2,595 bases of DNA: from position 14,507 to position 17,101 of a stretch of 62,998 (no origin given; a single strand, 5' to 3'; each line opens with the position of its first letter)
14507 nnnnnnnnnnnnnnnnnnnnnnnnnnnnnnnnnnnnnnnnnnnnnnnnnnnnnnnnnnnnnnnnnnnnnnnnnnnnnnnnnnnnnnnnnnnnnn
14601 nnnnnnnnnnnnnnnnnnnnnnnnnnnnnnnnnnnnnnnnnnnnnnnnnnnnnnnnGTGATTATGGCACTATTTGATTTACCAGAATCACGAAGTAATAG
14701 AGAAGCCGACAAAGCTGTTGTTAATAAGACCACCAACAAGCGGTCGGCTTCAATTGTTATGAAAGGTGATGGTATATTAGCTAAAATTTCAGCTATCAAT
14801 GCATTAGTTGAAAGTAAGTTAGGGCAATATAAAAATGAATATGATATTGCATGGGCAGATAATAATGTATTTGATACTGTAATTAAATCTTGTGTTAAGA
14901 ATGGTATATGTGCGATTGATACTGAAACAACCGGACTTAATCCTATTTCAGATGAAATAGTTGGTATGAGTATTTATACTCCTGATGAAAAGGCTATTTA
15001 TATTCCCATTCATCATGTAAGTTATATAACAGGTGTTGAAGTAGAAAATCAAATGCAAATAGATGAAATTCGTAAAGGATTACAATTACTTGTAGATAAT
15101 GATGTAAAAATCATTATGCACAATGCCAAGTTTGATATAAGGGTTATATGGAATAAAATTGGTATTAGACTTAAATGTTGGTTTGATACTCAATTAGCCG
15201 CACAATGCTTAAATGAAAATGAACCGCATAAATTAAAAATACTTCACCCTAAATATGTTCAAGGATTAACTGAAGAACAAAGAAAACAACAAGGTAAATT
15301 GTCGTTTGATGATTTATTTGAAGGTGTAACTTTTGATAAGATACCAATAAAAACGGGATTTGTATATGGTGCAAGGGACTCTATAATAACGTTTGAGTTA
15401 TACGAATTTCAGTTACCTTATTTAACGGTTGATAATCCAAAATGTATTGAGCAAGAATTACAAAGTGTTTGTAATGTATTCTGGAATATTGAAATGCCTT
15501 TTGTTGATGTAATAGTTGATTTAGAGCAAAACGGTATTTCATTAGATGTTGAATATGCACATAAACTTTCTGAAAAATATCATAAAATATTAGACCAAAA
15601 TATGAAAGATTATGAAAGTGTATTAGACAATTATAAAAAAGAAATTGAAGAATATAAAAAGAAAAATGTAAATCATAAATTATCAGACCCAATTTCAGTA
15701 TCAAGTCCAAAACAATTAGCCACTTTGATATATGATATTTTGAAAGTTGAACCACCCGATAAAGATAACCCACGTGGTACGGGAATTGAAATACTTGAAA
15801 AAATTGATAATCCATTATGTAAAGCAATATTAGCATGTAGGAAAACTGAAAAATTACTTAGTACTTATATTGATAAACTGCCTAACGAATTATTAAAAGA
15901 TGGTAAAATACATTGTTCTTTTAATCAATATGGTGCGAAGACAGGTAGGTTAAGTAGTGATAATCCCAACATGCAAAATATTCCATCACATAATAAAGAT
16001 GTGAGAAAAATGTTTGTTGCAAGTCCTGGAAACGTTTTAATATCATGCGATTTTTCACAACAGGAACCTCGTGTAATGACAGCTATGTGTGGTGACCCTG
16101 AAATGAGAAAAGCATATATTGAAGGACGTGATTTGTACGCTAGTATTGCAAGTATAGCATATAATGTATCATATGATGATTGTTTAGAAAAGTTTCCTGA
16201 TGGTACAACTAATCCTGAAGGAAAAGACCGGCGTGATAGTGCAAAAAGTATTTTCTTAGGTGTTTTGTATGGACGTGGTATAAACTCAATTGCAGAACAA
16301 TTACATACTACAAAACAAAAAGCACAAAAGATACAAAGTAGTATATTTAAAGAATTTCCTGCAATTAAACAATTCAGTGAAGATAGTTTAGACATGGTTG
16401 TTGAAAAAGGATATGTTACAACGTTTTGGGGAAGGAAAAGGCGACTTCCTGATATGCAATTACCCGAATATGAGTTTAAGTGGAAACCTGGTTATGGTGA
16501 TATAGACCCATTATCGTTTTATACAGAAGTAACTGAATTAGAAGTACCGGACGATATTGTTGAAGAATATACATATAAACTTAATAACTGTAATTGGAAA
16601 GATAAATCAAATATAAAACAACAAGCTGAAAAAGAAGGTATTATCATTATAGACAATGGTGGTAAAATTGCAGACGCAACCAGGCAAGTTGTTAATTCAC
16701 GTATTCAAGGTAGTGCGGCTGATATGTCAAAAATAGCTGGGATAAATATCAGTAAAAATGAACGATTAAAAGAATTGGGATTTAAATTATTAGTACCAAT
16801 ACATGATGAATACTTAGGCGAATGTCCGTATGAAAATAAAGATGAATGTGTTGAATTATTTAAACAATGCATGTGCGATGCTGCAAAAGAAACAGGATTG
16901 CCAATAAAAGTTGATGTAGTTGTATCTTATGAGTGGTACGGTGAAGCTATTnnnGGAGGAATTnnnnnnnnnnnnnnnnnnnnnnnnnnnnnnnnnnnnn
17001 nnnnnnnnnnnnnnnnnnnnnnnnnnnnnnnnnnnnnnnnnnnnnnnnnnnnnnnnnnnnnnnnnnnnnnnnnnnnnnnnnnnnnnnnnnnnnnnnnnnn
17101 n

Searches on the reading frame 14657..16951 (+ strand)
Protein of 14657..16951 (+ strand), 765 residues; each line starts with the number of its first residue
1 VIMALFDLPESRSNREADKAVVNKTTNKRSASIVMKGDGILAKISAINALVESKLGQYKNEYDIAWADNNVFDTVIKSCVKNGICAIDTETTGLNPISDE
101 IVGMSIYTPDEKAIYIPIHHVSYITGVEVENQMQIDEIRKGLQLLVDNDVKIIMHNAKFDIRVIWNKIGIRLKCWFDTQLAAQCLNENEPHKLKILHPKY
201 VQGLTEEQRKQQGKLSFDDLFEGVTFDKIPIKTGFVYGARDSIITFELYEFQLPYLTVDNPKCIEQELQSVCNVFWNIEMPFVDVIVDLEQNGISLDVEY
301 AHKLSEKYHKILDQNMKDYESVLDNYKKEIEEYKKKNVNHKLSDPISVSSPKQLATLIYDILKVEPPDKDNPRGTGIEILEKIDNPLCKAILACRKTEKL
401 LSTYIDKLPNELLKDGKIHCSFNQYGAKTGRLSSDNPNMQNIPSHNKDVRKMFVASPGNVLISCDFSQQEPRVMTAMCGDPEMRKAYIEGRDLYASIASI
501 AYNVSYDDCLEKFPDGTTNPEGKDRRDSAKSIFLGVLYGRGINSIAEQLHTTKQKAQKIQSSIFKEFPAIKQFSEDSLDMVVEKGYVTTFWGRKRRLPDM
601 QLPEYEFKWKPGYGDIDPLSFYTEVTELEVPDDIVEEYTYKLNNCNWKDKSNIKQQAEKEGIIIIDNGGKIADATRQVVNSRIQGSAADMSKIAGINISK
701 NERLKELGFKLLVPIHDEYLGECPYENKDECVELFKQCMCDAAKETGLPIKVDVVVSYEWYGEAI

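Call 41: search_protein_families(library=pfam, proteins=[window:14657-16951:+], max_evalue=0.001)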
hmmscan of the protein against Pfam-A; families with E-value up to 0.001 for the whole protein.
window:14657-16951:+ (765 aa): 2 families
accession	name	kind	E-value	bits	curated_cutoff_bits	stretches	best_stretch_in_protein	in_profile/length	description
PF00476.26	DNA_pol_A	-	1.2e-83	281.6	34.3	2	321-602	6-283/381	DNA polymerase family A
PF01612.26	DNA_pol_A_exo1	-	2.1e-20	73.7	23.6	1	78-250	16-166/173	3'-5' exonuclease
